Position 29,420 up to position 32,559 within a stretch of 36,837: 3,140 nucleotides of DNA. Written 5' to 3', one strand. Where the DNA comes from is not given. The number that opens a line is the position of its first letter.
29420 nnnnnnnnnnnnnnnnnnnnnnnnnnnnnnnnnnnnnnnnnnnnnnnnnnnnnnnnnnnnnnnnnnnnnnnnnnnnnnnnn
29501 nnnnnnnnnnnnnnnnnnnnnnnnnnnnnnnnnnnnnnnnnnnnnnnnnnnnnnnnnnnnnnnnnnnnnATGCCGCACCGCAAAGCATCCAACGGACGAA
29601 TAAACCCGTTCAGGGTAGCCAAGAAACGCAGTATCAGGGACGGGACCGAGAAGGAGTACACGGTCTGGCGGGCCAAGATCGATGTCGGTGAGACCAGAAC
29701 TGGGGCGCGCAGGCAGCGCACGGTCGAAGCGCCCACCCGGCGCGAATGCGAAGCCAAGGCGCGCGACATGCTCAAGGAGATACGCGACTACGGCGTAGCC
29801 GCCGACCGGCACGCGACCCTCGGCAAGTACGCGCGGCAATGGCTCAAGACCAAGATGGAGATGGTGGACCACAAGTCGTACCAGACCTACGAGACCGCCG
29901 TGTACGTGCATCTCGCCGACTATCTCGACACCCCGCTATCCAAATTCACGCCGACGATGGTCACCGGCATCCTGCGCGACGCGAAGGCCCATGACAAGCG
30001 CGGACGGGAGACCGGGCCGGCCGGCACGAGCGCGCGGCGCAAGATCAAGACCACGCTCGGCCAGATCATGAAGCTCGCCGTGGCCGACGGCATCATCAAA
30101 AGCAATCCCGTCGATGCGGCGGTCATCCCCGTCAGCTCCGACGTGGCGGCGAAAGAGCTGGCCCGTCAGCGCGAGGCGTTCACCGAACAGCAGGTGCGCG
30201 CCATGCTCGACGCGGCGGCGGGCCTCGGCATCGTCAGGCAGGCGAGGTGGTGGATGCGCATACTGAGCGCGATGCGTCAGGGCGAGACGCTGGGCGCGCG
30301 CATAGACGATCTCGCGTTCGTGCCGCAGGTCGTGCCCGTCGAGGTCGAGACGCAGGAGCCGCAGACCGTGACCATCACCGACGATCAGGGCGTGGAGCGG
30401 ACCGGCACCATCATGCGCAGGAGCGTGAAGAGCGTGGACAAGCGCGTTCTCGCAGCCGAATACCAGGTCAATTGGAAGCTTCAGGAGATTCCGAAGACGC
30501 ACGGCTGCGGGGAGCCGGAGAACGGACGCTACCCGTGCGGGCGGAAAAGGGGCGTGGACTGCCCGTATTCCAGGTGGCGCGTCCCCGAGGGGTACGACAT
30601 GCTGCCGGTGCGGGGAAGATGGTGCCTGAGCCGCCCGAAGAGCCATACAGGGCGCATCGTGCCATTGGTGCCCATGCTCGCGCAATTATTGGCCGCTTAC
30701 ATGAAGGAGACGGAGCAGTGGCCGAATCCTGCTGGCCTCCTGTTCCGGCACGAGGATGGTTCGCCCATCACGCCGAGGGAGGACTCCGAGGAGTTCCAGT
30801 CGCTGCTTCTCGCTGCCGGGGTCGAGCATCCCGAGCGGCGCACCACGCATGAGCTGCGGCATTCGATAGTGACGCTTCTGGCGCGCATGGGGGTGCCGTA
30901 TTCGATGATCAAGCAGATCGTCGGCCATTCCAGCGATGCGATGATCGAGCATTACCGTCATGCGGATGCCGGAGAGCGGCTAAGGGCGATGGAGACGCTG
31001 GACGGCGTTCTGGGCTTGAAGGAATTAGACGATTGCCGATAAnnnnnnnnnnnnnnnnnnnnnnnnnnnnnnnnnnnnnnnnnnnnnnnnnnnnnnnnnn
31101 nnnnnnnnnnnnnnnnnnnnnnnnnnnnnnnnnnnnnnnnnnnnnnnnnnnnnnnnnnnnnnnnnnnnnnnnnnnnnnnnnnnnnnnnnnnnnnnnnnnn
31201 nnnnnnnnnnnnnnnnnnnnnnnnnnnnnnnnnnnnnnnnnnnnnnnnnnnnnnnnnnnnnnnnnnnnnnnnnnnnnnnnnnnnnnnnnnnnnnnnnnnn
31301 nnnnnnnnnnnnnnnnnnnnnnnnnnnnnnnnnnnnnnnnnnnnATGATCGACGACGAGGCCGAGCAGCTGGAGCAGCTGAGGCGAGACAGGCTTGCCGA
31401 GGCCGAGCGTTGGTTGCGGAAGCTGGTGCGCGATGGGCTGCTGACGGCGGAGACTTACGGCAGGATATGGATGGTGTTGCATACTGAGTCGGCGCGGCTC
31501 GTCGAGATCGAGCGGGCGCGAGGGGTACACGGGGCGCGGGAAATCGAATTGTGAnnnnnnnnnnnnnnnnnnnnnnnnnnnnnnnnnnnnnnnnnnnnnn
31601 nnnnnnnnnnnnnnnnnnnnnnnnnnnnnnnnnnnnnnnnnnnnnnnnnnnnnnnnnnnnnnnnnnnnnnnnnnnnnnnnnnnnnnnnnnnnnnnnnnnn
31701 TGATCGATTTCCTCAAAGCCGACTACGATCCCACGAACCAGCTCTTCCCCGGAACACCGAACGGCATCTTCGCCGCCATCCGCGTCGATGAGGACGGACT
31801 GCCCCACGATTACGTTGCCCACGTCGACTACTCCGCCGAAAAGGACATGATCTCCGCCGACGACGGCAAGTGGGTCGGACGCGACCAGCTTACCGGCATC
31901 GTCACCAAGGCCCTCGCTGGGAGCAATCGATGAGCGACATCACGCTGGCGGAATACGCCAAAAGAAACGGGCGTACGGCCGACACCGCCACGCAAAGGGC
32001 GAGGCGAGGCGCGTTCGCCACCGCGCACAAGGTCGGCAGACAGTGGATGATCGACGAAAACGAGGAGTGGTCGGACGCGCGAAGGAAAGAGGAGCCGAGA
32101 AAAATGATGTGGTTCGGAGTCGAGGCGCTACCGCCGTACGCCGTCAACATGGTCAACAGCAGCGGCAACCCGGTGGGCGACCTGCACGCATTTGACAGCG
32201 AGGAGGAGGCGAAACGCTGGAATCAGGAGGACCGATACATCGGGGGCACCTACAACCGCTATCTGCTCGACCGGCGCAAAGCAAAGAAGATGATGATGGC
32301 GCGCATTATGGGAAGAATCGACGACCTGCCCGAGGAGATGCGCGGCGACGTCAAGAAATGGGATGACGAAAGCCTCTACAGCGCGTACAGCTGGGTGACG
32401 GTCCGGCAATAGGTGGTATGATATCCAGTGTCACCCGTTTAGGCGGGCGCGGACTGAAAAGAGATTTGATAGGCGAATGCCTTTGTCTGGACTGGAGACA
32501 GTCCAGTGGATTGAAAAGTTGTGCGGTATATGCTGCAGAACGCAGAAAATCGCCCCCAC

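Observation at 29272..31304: Integrase bracketed by two different tRNA 3'-half mimics, each with its own phased direct repeats (two attP-like sites)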

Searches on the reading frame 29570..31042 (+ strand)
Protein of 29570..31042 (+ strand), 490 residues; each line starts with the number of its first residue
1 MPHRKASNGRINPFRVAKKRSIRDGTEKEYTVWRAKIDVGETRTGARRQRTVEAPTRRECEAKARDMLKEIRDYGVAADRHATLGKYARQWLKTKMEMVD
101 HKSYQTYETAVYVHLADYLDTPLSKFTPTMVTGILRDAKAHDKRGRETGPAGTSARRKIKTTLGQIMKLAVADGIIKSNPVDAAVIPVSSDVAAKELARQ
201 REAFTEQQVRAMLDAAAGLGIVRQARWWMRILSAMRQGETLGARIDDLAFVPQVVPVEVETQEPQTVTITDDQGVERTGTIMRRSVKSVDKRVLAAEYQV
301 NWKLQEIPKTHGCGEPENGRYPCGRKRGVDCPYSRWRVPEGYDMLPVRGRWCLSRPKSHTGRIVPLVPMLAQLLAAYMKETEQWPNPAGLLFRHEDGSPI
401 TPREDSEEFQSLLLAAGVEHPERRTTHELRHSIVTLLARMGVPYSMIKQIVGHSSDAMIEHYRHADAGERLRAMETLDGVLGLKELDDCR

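Call 13: find_homologous_proteins(query=window:29570-31039:+)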
Query window:29570-31039:+ (490 aa): 49 proteins with E <= 0.001 among 8000 candidates.
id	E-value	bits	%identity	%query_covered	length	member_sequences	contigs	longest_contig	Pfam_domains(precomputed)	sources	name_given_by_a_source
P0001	0.0e+0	1093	99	100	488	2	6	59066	PF00589.28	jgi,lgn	jgi:integrase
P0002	1.5e-291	985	88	99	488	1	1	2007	PF00589.28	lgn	-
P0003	4.1e-249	845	75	99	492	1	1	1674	PF00589.28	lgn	-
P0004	2.0e-194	665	99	61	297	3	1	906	PF00589.28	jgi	jgi:integrase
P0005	2.3e-131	457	47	99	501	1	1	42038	PF14659.13,PF00589.28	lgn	-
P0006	7.5e-128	445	45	99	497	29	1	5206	PF00589.28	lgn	-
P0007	1.8e-126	441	45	99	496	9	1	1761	PF00589.28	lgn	-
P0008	4.3e-126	440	44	99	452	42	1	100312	PF14659.13,PF00589.28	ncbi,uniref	ncbi:MAG: tyrosine-type recombinase/integrase [Bifidobacterium psychraerophilum]|uniref:tyrosine-typ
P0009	8.6e-126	439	44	99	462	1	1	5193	PF00589.28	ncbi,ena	-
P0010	4.9e-125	436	45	99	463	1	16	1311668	PF00589.28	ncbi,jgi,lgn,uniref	ncbi:MAG: tyrosine-type recombinase/integrase [Bifidobacterium mongoliense]|jgi:integrase|uniref:tyr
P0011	1.1e-124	435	45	99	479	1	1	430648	PF00589.28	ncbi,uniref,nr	ncbi:tyrosine-type recombinase/integrase [Bifidobacterium oedipodis]|uniref:Integrase n=1 Tax=Bifido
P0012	1.6e-124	434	44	99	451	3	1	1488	PF14659.13,PF00589.28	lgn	-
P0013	5.2e-124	433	43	99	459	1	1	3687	PF14659.13,PF00589.28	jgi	jgi:integrase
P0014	7.5e-123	429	43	99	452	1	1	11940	PF14659.13,PF00589.28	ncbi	ncbi:MAG: tyrosine-type recombinase/integrase [Bifidobacterium sp.]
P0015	1.3e-122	428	43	99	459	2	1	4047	PF14659.13,PF00589.28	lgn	-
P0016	1.4e-119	418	45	96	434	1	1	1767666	PF14659.13,PF00589.28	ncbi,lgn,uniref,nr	ncbi:tyrosine-type recombinase/integrase [Bifidobacterium sp. ESL0745]|uniref:tyrosine-type recombin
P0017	9.7e-118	412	43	99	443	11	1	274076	PF14659.13,PF00589.28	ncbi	-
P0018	1.8e-114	401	43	93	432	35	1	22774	PF00589.28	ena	-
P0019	1.5e-110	388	42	93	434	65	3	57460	PF14659.13,PF00589.28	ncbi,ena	-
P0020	3.0e-110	387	43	99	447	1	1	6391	PF00589.28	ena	-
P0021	5.9e-109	383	42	93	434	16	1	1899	PF14659.13,PF00589.28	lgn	-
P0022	9.2e-108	379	43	96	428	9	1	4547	PF14659.13,PF00589.28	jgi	jgi:integrase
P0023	1.2e-105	372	39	98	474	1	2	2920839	PF00589.28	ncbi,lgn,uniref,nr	ncbi:tyrosine-type recombinase/integrase [Bifidobacterium eulemuris]|uniref:Phage integrase family p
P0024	4.0e-105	370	40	99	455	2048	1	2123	PF14659.13,PF00589.28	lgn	-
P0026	1.9e-100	355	39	94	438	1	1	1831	PF14659.13,PF22022.3,PF00589.28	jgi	-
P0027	1.6e-99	352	40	98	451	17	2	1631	PF00589.28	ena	-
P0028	1.7e-99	352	40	99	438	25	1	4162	PF00589.28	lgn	-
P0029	2.8e-97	345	39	99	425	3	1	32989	PF14659.13,PF22022.3,PF00589.28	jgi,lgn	-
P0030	2.9e-96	341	39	99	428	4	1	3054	PF14659.13,PF22022.3,PF00589.28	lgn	-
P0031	6.8e-93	330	37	98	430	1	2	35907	PF22022.3,PF00589.28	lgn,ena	-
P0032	3.9e-90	321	38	99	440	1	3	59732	PF14659.13,PF00589.28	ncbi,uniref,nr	ncbi:tyrosine-type recombinase/integrase [Bifidobacterium apri]|uniref:Phage integrase family protei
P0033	4.2e-90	321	38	99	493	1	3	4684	PF00589.28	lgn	-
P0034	9.2e-90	320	38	99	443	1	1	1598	PF14659.13,PF22022.3,PF00589.28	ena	-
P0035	8.2e-89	317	37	97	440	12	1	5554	PF00589.28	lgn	-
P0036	4.3e-88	314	37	99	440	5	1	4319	PF00589.28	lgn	-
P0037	1.5e-86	309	37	99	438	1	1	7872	PF00589.28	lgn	-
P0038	2.3e-76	276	37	86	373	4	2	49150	PF00589.28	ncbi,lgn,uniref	ncbi:MAG: site-specific integrase [Bifidobacterium psychraerophilum]|uniref:tyrosine-type recombinas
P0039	1.2e-75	273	35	97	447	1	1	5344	PF14659.13,PF00589.28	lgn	-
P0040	9.6e-71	257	36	94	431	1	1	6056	PF14659.13,PF00589.28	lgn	-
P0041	1.8e-68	250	36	92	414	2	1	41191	PF00589.28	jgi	-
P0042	1.5e-59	220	33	91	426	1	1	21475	PF22022.3,PF00589.28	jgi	jgi:integrase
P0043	1.8e-58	217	29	95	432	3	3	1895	PF14659.13,PF22022.3,PF00589.28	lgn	-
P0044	6.5e-11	60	31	31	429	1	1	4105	PF14659.13,PF00589.28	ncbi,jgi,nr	ncbi:MAG: site-specific integrase [Bifidobacteriaceae bacterium]|jgi:integrase|nr:site-specific inte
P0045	7.3e-10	56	28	27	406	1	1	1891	PF14659.13,PF00589.28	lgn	-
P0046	2.1e-9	55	36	15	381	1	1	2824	PF14659.13,PF00589.28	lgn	-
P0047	4.2e-9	54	28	28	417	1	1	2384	PF14659.13,PF00589.28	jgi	jgi:integrase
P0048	1.1e-7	49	36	15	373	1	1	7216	PF00589.28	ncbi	-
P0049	4.3e-6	44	32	24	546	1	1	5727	PF00589.28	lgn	-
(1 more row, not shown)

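Call 14: search_protein_families(library=pfam, proteins=[window:29570-31039:+], max_evalue=0.01)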
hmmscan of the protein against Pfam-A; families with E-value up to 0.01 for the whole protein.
window:29570-31039:+ (490 aa): 4 families
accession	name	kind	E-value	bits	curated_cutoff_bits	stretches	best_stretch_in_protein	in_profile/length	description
PF00589.27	Phage_integrase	-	2e-21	77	27.1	1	349-467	54-170/172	Phage integrase family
PF13102.12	Phage_int_SAM_5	-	0.00099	19.9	22.3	1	84-181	2-93/98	Phage integrase SAM-like domain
PF22022.2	Phage_int_M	-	0.0012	19.4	27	0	86-182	3-91/96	Phage integrase central domain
PF14659.12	Phage_int_SAM_3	-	0.0025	18.4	22.6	1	83-129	1-48/58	Phage integrase, N-terminal SAM-like domain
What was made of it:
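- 29570..31042 (+): Tyrosine integrase, 490 aa, the only integrase in the window. Pfam PF00589, E = 2e-21 (call 14).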

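Call 15: find_encoding_contigs(protein=P0001, flank=10000, max_places=10)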
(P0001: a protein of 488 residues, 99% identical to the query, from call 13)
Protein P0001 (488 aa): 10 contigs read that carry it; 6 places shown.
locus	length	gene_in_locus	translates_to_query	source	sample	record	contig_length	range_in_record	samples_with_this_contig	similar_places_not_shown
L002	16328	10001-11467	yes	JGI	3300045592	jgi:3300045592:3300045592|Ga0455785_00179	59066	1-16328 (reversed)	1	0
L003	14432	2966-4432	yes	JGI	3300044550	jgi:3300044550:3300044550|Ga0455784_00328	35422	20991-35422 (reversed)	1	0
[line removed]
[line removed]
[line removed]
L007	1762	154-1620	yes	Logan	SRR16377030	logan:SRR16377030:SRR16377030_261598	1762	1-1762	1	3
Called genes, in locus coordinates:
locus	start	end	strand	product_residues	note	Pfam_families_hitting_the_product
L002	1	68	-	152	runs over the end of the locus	PF02467:Whib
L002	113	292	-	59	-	PF05103:DivIVA (weak)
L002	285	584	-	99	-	PF05869:Dam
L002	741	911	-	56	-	-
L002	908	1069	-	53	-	-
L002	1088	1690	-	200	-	PF00436:SSB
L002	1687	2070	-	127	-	-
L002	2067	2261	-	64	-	-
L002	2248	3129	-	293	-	-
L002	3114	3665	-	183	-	-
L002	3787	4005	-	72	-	-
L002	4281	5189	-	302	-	PF01145:Band_7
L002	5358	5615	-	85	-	-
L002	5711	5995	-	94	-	-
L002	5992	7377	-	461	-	-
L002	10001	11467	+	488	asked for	PF00589:Phage_integrase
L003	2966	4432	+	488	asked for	PF00589:Phage_integrase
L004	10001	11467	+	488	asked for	PF00589:Phage_integrase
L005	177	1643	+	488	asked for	PF00589:Phage_integrase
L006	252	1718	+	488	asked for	PF00589:Phage_integrase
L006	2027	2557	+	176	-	-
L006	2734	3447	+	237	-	-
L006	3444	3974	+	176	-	-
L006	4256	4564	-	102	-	-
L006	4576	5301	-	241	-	PF25309:ELLD, PF00877:NLPC_P60 (weak), PF25309:ELLD (weak)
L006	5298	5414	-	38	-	-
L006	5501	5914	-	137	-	-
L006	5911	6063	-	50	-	-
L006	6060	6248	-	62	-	-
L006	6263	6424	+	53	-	-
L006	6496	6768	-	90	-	-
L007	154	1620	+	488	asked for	PF00589:Phage_integrase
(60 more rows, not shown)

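Call 41: find_encoding_contigs(protein=P0003, flank=5000, max_places=4)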
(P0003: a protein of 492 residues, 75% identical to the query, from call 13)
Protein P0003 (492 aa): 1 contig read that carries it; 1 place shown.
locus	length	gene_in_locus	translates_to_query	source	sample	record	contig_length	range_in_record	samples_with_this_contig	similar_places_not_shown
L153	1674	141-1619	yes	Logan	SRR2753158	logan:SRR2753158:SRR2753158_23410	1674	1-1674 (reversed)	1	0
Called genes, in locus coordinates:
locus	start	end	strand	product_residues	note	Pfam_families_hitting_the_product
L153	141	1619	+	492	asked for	PF00589:Phage_integrase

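Call 42: find_encoding_contigs(protein=P0002, flank=5000, max_places=4)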
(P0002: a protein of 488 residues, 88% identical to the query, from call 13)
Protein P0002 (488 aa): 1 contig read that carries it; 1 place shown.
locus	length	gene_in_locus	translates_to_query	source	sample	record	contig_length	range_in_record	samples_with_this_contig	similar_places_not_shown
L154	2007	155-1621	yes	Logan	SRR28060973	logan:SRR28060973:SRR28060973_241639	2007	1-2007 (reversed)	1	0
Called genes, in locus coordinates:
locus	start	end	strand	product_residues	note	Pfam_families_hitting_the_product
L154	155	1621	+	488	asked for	PF00589:Phage_integrase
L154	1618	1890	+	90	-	-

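Call 51: search_protein_families(library=phrogs, proteins=[window:29570-31039:+], max_evalue=0.01)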
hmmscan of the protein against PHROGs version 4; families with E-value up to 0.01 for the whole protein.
window:29570-31039:+ (490 aa): 8 families
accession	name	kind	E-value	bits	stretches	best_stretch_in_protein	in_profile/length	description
phrog_1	-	integration and excision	9.2e-42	145.1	2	336-484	321-454/611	integrase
phrog_216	-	integration and excision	8e-24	85.2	2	357-478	118-237/301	integrase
phrog_7685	-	integration and excision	2.1e-06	28.5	1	376-469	139-227/240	integrase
phrog_16880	-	DNA, RNA and nucleotide metabolism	0.00038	21.4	1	28-73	103-148/162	endonuclease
phrog_7269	-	integration and excision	0.00053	20.9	0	404-465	8-69/89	integrase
phrog_23271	-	unknown function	0.0011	19.9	1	425-465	10-50/67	-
phrog_26960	-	unknown function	0.0018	19.5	1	22-133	7-121/146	-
phrog_9208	-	integration and excision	0.0095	16.8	0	424-473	188-238/241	integrase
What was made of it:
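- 29570..31042 (+): PHROG integrase (call 51).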

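Call 53: find_encoding_contigs(protein=window:29570-31042:+, flank=3000, max_places=10)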
Protein window:29570-31042:+ (490 aa): no gene with exactly this product is on record in the collection.
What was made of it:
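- Tried and rejected: Looking up the window's own Int by exact sequence failed (call 53).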

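Call 57: find_encoding_contigs(protein=P0005, flank=2500, max_places=3)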
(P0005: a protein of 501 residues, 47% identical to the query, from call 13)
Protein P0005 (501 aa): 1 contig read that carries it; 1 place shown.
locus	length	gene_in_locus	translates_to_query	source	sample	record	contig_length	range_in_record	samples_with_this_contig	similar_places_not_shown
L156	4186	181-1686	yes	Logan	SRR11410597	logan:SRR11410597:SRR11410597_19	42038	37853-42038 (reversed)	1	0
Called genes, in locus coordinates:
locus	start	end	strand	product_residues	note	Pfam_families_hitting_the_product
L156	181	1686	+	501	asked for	PF14659:Phage_int_SAM_3 (weak), PF00589:Phage_integrase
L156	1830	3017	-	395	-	PF14020:DUF4236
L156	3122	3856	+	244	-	PF00520:Ion_trans, PF07885:Ion_trans_2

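Call 58: find_encoding_contigs(protein=P0010, flank=2500, max_places=3)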
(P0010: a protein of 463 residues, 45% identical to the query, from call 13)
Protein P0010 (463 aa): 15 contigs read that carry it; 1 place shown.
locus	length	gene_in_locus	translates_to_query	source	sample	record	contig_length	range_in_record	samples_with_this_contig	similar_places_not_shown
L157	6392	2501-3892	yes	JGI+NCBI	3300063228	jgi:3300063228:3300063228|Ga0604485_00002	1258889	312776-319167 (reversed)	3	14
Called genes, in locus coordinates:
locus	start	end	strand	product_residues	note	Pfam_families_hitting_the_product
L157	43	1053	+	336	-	PF01073:3Beta_HSD, PF01370:Epimerase, PF02719:Polysacc_synt_2, PF04321:RmlD_sub_bind, PF07993:NAD_binding_4 (faint), PF16363:GDP_Man_Dehyd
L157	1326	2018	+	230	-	PF13828:DUF4190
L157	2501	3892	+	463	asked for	PF00589:Phage_integrase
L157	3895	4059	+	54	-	-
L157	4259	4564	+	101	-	-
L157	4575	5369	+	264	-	-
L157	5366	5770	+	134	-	-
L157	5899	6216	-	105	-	-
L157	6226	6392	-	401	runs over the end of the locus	PF01183:Glyco_hydro_25, PF08230:CW_7 (weak), PF01476:LysM (faint)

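Call 59: find_encoding_contigs(protein=P0016, flank=2500, max_places=3)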
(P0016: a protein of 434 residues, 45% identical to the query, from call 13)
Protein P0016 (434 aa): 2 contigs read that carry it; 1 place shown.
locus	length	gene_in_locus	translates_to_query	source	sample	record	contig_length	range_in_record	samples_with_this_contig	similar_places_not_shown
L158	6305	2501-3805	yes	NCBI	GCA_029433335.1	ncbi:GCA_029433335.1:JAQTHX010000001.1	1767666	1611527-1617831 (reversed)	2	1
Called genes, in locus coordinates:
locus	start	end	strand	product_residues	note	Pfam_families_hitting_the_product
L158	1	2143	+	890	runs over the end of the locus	-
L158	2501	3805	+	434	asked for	PF14659:Phage_int_SAM_3, PF00589:Phage_integrase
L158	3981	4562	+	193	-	-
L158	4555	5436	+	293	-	-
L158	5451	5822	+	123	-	-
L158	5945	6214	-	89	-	PF16945:Phage_r1t_holin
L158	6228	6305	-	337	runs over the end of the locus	PF01183:Glyco_hydro_25, PF01471:PG_binding_1 (faint)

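Call 78: find_related_loci(query=window:29570-31039:+, collection=viral_contigs, flank=3000)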
Query window:29570-31039:+ (490 aa) in viral_contigs; peptide patterns used: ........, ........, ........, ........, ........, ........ (x = any residue, [..] = any of these).
1 stretches matched a pattern, but none encodes a relative of the query by tblastn (E <= 1e-3).

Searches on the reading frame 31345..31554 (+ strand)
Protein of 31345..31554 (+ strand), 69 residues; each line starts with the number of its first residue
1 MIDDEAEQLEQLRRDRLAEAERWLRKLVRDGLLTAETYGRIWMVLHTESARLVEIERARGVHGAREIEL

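Call 14: search_protein_families(library=pfam, proteins=[window:31345-31551:+], max_evalue=0.01)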
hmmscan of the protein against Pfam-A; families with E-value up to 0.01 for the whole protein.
window:31345-31551:+ (69 aa): 0 families

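Call 51: search_protein_families(library=phrogs, proteins=[window:31345-31551:+], max_evalue=0.01)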
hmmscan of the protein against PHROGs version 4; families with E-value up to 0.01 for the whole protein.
window:31345-31551:+ (69 aa): 0 families

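Call 54: find_encoding_contigs(protein=window:31345-31554:+, flank=3000, max_places=10)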
Protein window:31345-31554:+ (69 aa): 1 contig read that carries it; 1 place shown.
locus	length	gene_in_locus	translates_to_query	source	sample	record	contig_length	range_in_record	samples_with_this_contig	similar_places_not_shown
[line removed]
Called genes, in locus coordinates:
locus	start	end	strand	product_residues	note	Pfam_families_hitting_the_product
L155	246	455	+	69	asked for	-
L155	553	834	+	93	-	-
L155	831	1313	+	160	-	-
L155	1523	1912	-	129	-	-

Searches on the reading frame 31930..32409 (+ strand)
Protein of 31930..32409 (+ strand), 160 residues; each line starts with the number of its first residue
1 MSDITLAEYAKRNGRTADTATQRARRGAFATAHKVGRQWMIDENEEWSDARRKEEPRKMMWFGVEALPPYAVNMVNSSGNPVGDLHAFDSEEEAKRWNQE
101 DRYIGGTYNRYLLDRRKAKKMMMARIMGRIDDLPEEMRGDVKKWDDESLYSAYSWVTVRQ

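Call 14: search_protein_families(library=pfam, proteins=[window:31930-32409:+], max_evalue=0.01)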
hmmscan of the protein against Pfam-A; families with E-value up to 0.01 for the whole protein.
window:31930-32409:+ (160 aa): 0 families

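Call 51: search_protein_families(library=phrogs, proteins=[window:31930-32409:+], max_evalue=0.01)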
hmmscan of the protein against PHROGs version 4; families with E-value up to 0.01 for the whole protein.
window:31930-32409:+ (160 aa): 2 families
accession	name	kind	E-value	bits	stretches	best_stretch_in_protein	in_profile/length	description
phrog_629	-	integration and excision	0.00031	21.7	1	4-52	5-58/82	excisionase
phrog_1864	-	unknown function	0.0092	16.9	0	6-41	23-57/73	-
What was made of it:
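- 31930..32412 (+): 160-aa ORF with an N-terminal excisionase-like helix-turn-helix. A weak candidate for the recombination directionality factor. PHROG 629 excisionase, E = 3e-4 (call 51).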

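Call 52: search_protein_families(library=pfam, proteins=[window:31930-32409:+], max_evalue=1)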
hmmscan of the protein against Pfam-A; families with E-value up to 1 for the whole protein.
window:31930-32409:+ (160 aa): 0 families
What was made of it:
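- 31930..32412 (+): No Pfam hit (call 52).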
